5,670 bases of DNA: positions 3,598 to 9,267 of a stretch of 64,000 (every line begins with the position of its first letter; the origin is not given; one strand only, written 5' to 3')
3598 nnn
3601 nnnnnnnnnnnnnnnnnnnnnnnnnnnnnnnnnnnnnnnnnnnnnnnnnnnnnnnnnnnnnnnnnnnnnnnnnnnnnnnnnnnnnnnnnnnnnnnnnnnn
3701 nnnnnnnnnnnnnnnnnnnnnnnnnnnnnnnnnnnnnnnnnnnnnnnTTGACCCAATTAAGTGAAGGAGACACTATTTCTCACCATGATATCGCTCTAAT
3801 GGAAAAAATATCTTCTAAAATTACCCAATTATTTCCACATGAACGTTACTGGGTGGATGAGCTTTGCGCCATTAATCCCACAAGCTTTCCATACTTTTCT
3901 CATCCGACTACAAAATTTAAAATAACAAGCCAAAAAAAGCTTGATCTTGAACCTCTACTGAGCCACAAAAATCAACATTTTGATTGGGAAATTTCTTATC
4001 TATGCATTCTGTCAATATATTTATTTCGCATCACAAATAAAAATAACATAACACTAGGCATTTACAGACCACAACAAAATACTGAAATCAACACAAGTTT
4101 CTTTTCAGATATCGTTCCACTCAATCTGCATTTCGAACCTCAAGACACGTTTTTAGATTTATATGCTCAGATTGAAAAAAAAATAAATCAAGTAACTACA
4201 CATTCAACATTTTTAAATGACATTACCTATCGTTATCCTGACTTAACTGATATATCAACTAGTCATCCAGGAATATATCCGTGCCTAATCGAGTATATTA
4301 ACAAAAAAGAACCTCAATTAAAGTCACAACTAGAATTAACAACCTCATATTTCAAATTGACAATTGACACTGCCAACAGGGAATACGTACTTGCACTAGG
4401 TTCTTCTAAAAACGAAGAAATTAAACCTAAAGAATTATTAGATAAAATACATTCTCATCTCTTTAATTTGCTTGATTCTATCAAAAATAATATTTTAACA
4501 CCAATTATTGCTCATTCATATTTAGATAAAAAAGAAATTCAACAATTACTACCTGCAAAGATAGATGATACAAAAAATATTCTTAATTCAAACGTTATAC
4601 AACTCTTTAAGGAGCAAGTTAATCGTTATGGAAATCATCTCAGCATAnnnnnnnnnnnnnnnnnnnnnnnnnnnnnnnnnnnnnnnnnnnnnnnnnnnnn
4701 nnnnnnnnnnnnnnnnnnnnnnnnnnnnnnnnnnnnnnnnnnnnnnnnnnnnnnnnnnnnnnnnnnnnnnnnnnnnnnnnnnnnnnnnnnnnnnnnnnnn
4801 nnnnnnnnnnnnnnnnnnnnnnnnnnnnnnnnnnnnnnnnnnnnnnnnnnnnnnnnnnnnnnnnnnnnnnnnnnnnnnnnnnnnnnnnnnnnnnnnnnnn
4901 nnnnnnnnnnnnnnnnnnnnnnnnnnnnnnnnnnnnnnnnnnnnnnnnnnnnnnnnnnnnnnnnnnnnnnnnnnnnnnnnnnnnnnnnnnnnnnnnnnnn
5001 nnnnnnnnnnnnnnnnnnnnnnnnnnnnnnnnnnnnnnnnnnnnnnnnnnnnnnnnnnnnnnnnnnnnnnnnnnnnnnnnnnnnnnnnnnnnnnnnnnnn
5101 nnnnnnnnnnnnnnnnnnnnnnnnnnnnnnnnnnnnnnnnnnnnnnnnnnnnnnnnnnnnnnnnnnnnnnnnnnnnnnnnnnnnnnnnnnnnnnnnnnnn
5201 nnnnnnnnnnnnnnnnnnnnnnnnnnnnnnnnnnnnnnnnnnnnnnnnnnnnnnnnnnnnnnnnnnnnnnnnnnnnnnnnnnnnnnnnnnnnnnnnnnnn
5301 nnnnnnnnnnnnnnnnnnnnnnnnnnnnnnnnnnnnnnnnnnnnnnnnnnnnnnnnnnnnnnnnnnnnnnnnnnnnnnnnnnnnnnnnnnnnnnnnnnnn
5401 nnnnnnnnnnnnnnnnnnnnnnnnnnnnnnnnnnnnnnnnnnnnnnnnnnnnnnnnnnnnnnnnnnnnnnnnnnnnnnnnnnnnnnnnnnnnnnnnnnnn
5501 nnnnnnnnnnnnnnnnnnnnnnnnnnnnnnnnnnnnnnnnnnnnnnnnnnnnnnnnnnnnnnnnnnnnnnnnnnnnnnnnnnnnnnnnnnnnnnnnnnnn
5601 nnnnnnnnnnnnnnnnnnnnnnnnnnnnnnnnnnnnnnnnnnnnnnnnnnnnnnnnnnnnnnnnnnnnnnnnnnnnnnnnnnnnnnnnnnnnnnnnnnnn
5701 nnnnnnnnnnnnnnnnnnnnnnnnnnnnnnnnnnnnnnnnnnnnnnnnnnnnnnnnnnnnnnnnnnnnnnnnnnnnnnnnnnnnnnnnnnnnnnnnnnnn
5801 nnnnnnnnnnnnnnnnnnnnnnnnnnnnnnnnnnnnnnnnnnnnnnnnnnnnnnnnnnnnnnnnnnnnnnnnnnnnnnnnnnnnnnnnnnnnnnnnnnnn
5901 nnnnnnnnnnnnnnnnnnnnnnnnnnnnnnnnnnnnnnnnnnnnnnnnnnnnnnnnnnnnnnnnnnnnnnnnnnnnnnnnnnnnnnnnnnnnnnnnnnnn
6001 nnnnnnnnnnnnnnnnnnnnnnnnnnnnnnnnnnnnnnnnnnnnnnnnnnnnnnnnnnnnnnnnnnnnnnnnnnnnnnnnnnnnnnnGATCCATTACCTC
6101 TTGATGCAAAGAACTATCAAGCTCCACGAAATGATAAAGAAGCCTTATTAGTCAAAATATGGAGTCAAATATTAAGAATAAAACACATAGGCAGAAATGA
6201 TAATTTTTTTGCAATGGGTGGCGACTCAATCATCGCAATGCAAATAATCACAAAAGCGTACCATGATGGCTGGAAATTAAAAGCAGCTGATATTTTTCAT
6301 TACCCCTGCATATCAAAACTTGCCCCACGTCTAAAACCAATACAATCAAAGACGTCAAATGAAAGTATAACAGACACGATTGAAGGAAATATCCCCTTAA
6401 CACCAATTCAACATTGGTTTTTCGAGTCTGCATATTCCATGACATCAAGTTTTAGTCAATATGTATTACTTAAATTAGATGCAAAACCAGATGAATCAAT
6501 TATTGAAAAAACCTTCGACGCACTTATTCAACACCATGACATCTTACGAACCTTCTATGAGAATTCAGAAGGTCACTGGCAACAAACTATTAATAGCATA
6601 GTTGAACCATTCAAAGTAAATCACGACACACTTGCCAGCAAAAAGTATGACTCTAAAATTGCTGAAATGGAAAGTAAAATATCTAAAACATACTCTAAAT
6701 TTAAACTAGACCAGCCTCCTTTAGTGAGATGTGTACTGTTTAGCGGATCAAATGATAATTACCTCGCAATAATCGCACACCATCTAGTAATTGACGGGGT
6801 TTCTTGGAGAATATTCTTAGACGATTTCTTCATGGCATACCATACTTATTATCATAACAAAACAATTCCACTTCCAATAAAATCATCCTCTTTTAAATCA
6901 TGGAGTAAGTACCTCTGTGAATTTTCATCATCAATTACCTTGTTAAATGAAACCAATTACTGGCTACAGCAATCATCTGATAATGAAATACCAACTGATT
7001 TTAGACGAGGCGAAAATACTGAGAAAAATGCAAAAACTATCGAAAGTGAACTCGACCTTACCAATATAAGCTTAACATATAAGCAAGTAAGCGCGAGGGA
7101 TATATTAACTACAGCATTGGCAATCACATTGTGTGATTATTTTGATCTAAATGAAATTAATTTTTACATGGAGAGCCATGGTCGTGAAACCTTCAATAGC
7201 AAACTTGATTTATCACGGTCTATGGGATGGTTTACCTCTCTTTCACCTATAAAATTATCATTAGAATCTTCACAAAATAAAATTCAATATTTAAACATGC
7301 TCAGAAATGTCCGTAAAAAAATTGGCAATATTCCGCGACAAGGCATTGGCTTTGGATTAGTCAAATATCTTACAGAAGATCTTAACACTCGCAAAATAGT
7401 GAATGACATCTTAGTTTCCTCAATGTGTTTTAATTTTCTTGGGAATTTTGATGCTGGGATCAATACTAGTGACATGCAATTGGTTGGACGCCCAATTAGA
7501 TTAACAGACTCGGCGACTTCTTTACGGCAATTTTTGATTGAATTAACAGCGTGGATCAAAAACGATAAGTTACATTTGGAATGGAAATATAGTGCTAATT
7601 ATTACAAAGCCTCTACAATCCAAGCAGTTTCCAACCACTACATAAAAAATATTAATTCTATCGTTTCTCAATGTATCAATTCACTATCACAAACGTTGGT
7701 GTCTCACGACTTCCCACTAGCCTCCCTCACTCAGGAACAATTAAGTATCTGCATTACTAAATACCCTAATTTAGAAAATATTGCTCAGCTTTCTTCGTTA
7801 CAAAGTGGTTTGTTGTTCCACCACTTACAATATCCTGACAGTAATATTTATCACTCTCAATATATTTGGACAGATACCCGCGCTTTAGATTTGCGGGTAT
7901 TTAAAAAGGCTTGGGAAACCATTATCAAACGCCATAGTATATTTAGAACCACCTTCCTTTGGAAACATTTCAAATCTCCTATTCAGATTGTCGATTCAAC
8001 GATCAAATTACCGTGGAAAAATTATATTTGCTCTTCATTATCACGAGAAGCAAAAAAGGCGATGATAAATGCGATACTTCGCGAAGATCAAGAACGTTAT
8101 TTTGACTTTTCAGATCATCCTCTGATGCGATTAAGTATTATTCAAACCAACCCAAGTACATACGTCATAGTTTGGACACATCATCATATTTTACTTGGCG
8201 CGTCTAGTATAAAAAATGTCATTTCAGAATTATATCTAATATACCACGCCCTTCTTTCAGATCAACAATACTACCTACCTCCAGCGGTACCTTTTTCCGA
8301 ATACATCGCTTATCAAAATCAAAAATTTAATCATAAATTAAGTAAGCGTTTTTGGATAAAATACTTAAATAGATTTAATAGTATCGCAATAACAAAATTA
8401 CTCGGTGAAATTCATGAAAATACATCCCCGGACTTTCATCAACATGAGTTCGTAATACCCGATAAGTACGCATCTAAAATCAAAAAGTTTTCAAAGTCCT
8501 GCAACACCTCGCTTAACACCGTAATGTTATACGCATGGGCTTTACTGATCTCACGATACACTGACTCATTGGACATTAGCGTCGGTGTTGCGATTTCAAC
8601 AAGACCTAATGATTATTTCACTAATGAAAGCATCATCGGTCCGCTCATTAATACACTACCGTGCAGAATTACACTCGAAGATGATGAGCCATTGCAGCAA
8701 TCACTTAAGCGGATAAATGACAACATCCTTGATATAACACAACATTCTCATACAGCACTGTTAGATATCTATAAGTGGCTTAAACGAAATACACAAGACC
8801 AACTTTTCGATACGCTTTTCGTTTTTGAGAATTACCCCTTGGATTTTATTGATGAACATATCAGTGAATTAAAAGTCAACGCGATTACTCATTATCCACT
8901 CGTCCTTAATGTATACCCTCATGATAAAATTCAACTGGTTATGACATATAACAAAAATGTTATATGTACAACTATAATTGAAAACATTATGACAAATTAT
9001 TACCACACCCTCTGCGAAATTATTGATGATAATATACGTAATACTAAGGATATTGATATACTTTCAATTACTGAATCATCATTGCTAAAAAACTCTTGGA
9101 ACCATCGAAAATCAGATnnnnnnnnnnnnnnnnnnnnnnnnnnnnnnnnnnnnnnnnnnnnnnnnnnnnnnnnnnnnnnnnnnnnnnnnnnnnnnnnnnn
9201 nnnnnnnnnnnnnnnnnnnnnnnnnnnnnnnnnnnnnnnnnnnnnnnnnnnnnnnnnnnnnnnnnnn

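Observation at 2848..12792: NRPS with N-terminal formylation domain and F-A-T-E-C-A-T-TE logic, predicting an N-formyl-D-Xaa-Yaa dipeptide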

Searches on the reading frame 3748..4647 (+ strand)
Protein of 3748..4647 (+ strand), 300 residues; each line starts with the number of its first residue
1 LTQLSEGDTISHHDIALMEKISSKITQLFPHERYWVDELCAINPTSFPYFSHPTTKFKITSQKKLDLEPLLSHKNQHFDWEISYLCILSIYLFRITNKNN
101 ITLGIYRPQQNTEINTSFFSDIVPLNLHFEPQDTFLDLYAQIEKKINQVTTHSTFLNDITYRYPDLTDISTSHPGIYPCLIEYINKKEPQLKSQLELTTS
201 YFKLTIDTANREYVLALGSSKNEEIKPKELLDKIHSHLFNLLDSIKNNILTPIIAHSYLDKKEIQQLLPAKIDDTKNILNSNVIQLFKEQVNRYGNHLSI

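Call 6: search_protein_families(library=pfam, proteins=[window:3748-4647:+], max_evalue=1)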
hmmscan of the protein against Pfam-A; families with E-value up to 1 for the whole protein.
window:3748-4647:+ (300 aa): 2 families
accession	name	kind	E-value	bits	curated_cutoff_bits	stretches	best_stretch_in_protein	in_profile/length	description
PF00668.25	Condensation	-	0.00065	19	30.6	1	71-178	242-352/456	Condensation domain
PF25591.1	LRV_2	-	0.018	15.4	27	1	150-190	11-52/61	Leucine Rich Repeat Variant domain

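Call 41: search_protein_families(library=ncbifam, proteins=[window:3748-4647:+], max_evalue=0.001)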
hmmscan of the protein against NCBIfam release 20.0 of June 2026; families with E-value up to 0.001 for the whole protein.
window:3748-4647:+ (300 aa): 0 families

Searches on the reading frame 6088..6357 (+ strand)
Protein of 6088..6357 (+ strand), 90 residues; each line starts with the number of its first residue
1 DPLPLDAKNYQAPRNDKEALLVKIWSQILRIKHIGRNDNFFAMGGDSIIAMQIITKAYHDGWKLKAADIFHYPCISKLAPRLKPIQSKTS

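Call 6: search_protein_families(library=pfam, proteins=[window:6088-6357:+], max_evalue=1)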
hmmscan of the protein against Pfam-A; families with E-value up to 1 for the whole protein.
window:6088-6357:+ (90 aa): 1 family
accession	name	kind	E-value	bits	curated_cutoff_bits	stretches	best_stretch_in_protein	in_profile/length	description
PF00550.31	PP-binding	-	1.2e-11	45.2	20.8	1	20-79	2-64/67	Phosphopantetheine attachment site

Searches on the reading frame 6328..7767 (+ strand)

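Call 6: search_protein_families(library=pfam, proteins=[window:6328-7767:+], max_evalue=1)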
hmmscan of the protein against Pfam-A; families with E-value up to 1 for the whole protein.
window:6328-7767:+ (480 aa): 2 families
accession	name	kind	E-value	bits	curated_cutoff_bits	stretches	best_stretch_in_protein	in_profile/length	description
PF00668.25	Condensation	-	3e-65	221.1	30.6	1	19-459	2-447/456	Condensation domain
PF25577.1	TPR_TAF2_C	-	0.056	12.7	27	1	400-449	127-171/363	TAF2-like, TPR repeats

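Call 41: search_protein_families(library=ncbifam, proteins=[window:6328-7767:+], max_evalue=0.001)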
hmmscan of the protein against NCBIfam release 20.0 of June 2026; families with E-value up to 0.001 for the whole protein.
window:6328-7767:+ (480 aa): 4 families
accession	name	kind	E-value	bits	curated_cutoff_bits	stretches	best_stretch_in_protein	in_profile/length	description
NF004282.0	PRK05691.1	subfamily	2.6e-84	282.6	4090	1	15-473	2785-3245/4334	non-ribosomal peptide synthase/polyketide synthase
TIGR01720.1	NRPS-para261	subfamily_domain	2.6e-27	95.6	74.2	1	324-473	5-153/155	non-ribosomal peptide synthase domain TIGR01720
NF047350.1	aureusi_NRPS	equivalog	2.4e-12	44.6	2500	1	47-244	1022-1205/2373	aureusimine non-ribosomal peptide synthetase AusA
NF007605.2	PRK10252.1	equivalog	0.00017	19.2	2400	1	30-268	14-254/1292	enterobactin non-ribosomal peptide synthetase EntF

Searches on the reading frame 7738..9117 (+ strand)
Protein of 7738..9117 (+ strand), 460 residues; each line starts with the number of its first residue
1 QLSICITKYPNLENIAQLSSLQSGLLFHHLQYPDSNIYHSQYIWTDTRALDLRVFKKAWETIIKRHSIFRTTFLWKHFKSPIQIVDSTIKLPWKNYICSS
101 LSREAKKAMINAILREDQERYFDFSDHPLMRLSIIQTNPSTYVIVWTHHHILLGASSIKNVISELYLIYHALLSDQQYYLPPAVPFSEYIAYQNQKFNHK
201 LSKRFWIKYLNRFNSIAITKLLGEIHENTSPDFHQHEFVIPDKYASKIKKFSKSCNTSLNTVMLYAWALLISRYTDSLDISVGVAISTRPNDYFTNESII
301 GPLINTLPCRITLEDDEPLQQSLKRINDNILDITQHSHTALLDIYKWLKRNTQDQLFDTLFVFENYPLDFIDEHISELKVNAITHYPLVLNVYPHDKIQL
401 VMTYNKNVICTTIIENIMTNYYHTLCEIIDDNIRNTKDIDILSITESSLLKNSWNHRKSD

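Call 6: search_protein_families(library=pfam, proteins=[window:7738-9117:+], max_evalue=1)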
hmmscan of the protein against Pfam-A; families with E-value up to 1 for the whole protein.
window:7738-9117:+ (460 aa): 3 families
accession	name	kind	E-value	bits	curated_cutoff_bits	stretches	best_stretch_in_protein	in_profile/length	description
PF00668.25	Condensation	-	1.2e-72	245.5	30.6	1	14-447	3-452/456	Condensation domain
PF18526.6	DB_JBP1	-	0.082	13.3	25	1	43-77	27-60/164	Thymine dioxygenase JBP1 DNA-binding domain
PF05964.19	FYRN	-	0.09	12.8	24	1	222-247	14-38/60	F/Y-rich N-terminus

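Call 41: search_protein_families(library=ncbifam, proteins=[window:7738-9117:+], max_evalue=0.001)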
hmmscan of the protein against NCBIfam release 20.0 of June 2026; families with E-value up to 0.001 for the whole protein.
window:7738-9117:+ (460 aa): 5 families
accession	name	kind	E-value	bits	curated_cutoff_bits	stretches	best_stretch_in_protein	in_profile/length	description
NF004282.0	PRK05691.1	subfamily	1.3e-51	174.1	4090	1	11-457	3253-3712/4334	non-ribosomal peptide synthase/polyketide synthase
NF041803.1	NRPS_SolG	exception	5.5e-22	77.2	2200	1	11-456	107-552/1163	solanimycin non-ribosomal peptide synthetase SolG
NF047350.1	aureusi_NRPS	equivalog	1.9e-13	48.3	2500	1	17-366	996-1330/2373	aureusimine non-ribosomal peptide synthetase AusA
NF038078.1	NRPS_MxcG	equivalog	4.3e-10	37.5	2300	1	18-337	7-319/1442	myxochelin non-ribosomal peptide synthetase MxcG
NF007605.2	PRK10252.1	equivalog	2.1e-07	28.8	2400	1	104-443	94-434/1292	enterobactin non-ribosomal peptide synthetase EntF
